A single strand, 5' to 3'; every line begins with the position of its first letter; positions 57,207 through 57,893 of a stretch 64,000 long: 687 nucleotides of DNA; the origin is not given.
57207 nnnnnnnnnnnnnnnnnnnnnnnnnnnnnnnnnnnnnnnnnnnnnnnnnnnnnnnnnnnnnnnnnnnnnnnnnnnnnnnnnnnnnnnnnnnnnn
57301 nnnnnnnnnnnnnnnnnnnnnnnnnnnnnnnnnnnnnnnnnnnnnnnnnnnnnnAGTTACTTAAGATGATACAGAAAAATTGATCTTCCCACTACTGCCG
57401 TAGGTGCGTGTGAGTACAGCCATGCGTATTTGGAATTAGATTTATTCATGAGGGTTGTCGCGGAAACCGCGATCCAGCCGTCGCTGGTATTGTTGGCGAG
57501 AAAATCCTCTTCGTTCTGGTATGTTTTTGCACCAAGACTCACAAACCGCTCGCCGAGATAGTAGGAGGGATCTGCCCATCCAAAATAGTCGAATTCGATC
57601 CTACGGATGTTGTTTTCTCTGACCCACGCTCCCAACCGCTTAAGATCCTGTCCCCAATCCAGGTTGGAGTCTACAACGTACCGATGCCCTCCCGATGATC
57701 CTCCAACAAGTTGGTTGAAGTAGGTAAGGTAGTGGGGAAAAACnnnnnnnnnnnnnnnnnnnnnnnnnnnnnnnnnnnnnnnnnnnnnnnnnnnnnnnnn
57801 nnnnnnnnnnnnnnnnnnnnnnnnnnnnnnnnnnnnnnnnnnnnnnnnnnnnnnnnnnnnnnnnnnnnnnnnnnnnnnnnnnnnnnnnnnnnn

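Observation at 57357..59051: Lipid-linked protein O-glycosylation-like toolkit (two Ppm1/DPM1-like GT2s plus a PMT/ArnT-like GT-C)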

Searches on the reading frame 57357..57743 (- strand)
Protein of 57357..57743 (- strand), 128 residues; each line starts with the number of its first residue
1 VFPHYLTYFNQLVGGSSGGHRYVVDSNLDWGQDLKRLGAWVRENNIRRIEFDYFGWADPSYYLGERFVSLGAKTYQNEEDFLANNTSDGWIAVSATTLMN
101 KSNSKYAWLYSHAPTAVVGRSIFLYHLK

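Call 58: predict_structure(alignment_id=A2)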
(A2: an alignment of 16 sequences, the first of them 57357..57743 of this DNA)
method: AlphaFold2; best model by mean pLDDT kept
length: 128 residues; sequences in the alignment: 16
mean_pLDDT: 80.8   pTM: 0.73
mean pLDDT of the five models: 80.8, 80.2, 79.4, 79.1, 78.6
residues with pLDDT >= 90: 62; 70-90: 36; 50-70: 16; < 50: 14
segments of 3 or more residues with pLDDT < 50: 1-11
pLDDT, mean of each block of 10 residues (from residue 1): 43 51 56 91 97 86 93 86 95 88 83 90 93
secondary structure, 60 per line:
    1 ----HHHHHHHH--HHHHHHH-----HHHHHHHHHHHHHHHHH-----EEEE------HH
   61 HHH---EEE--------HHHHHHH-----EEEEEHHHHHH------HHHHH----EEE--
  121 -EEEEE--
elements in order: H5-12 H15-21 H27-43 E49-52 H59-63 E67-69 H78-84 E90-94 H95-100 H107-111 E116-118 E122-126

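Call 82: search_protein_representatives(alignment_id=A2)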
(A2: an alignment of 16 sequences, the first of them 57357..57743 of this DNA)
Query: 16 sequences, 132 profile positions. Proteins with E-value up to 0.001 (for the whole library): 9333; up to 1e-10: 4946; up to 1e-30: 103. The best 150 are listed.
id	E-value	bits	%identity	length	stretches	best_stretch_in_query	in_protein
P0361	4.9e-61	220.8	-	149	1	1-131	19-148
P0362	2.0e-58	212.4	-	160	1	1-131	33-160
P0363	4.0e-57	208.2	-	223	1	1-131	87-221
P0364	2.7e-56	205.5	-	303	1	3-132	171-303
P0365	1.0e-51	190.7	-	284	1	2-131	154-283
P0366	1.0e-51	190.6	-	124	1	14-132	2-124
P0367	1.5e-51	190.1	-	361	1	1-131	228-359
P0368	7.0e-51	188.0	-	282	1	1-132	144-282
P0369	1.6e-49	183.6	-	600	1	1-131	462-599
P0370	9.6e-48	177.8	-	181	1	2-131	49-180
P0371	2.0e-47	176.8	-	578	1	3-130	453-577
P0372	5.8e-47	175.3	-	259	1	3-132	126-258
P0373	1.6e-46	173.8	-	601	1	2-131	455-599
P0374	5.1e-45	169.0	-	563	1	3-130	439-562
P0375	2.3e-44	166.9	-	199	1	3-131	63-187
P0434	4.4e-32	127.1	-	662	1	1-131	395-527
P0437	4.5e-32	127.1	-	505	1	3-131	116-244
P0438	4.6e-32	127.1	-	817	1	3-131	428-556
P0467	2.2e-30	121.6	-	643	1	2-131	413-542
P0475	2.9e-30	121.2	-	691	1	2-132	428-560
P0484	4.4e-30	120.7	-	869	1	2-131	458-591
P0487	5.0e-30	120.5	-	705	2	1-46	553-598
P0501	1.1e-29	119.3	-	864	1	2-132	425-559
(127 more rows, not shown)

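Call 83: search_protein_families(library=pfam, proteins=[P0438, P0484, P0501, P0475, P0434, P0467, P0487, P0437], max_evalue=0.01)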
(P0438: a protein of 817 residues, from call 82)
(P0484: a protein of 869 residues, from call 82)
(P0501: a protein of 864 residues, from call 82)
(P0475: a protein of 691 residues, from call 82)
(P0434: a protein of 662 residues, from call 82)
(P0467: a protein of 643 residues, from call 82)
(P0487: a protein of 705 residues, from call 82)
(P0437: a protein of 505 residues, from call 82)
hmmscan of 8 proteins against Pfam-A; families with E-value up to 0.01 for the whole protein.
P0438 (817 aa): 3 families
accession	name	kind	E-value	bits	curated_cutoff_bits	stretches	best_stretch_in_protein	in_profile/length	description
PF13231.12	PMT_2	-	2e-10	41.6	26.1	1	108-224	18-133/160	Dolichyl-phosphate-mannose-protein mannosyltransferase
PF02366.24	PMT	-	9.8e-08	32.3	22.7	1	111-222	82-198/245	Dolichyl-phosphate-mannose-protein mannosyltransferase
PF11028.14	TMEM260-like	-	0.0019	18.5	24.2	0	166-225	115-174/179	Protein O-mannosyl-transferase TMEM260-like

P0484 (869 aa): 2 families
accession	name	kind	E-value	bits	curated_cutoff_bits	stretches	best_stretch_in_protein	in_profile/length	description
PF13231.12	PMT_2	-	2.4e-11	44.5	26.1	1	110-224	29-142/160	Dolichyl-phosphate-mannose-protein mannosyltransferase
PF02366.24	PMT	-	1.7e-07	31.5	22.7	1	122-211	103-197/245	Dolichyl-phosphate-mannose-protein mannosyltransferase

P0501 (864 aa): 1 family
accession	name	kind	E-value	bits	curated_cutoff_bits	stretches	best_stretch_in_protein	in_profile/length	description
PF13231.12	PMT_2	-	0.00013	22.6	26.1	1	115-257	22-148/160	Dolichyl-phosphate-mannose-protein mannosyltransferase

P0475 (691 aa): 23 families
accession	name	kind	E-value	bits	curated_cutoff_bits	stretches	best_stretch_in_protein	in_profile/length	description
PF07719.23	TPR_2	-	4.2e-26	89.3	27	3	608-641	1-34/34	Tetratricopeptide repeat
PF00515.34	TPR_1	-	8.5e-26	89.1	27.8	3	642-674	1-33/34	Tetratricopeptide repeat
PF13414.12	TPR_11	-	1.1e-25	89.5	26.8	2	581-622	1-42/42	TPR repeat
PF13432.12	TPR_16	-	7.4e-20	71.5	32.7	2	614-675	3-64/65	Tetratricopeptide repeat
PF13181.12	TPR_8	-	1e-19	69.4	25.7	2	609-641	2-34/34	Tetratricopeptide repeat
PF14559.12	TPR_19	-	4.5e-19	69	25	2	621-684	4-67/68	Tetratricopeptide repeat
PF13431.12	TPR_17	-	1.7e-16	59.5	24.4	2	631-662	2-33/34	Tetratricopeptide repeat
PF13231.12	PMT_2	-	3e-14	54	26.1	1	114-228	25-135/160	Dolichyl-phosphate-mannose-protein mannosyltransferase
PF13428.12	TPR_14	-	1.4e-13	50.5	23.5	3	608-649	1-42/44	Tetratricopeptide repeat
PF02366.24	PMT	-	3.7e-12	46.8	22.7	1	116-218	88-197/245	Dolichyl-phosphate-mannose-protein mannosyltransferase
PF13174.12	TPR_6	-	5.6e-11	42.8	26.3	0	643-673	1-31/33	Tetratricopeptide repeat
PF13424.12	TPR_12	-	9.7e-11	42.2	30.1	1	610-671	5-74/77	Tetratricopeptide repeat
PF13176.12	TPR_7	-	9.3e-10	38.3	27.9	0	644-675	1-34/36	Tetratricopeptide repeat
PF13371.12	TPR_9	-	1.1e-08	35.4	35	1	587-644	8-65/73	Tetratricopeptide repeat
PF13374.12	TPR_10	-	2.5e-08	34.1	27.5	0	642-670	2-30/42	Tetratricopeptide repeat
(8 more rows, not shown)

P0434 (662 aa): 6 families
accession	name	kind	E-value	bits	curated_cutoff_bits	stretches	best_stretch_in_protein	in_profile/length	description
PF13231.12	PMT_2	-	8.4e-12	46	26.1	1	113-251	25-154/160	Dolichyl-phosphate-mannose-protein mannosyltransferase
PF07719.23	TPR_2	-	7.5e-08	32.4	27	1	606-635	5-34/34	Tetratricopeptide repeat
PF00515.34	TPR_1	-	7.5e-07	29.1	27.8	1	605-635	4-34/34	Tetratricopeptide repeat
PF13181.12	TPR_8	-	3.7e-06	27.1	25.7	1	608-635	7-34/34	Tetratricopeptide repeat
PF13176.12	TPR_7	-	8.2e-05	22.9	27.9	1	608-636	5-35/36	Tetratricopeptide repeat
PF13428.12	TPR_14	-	0.0029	18.6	23.5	0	606-641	5-40/44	Tetratricopeptide repeat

P0467 (643 aa): 1 family
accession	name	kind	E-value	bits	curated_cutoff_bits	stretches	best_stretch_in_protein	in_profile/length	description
PF13231.12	PMT_2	-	0.00019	22.1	26.1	1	112-246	18-151/160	Dolichyl-phosphate-mannose-protein mannosyltransferase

P0487 (705 aa): 2 families
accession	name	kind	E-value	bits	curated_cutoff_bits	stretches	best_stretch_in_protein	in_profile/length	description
PF13231.12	PMT_2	-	1.6e-18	67.9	26.1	1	110-227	21-134/160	Dolichyl-phosphate-mannose-protein mannosyltransferase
PF02366.24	PMT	-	3e-12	47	22.7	1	33-228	22-206/245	Dolichyl-phosphate-mannose-protein mannosyltransferase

P0437 (505 aa): 0 families
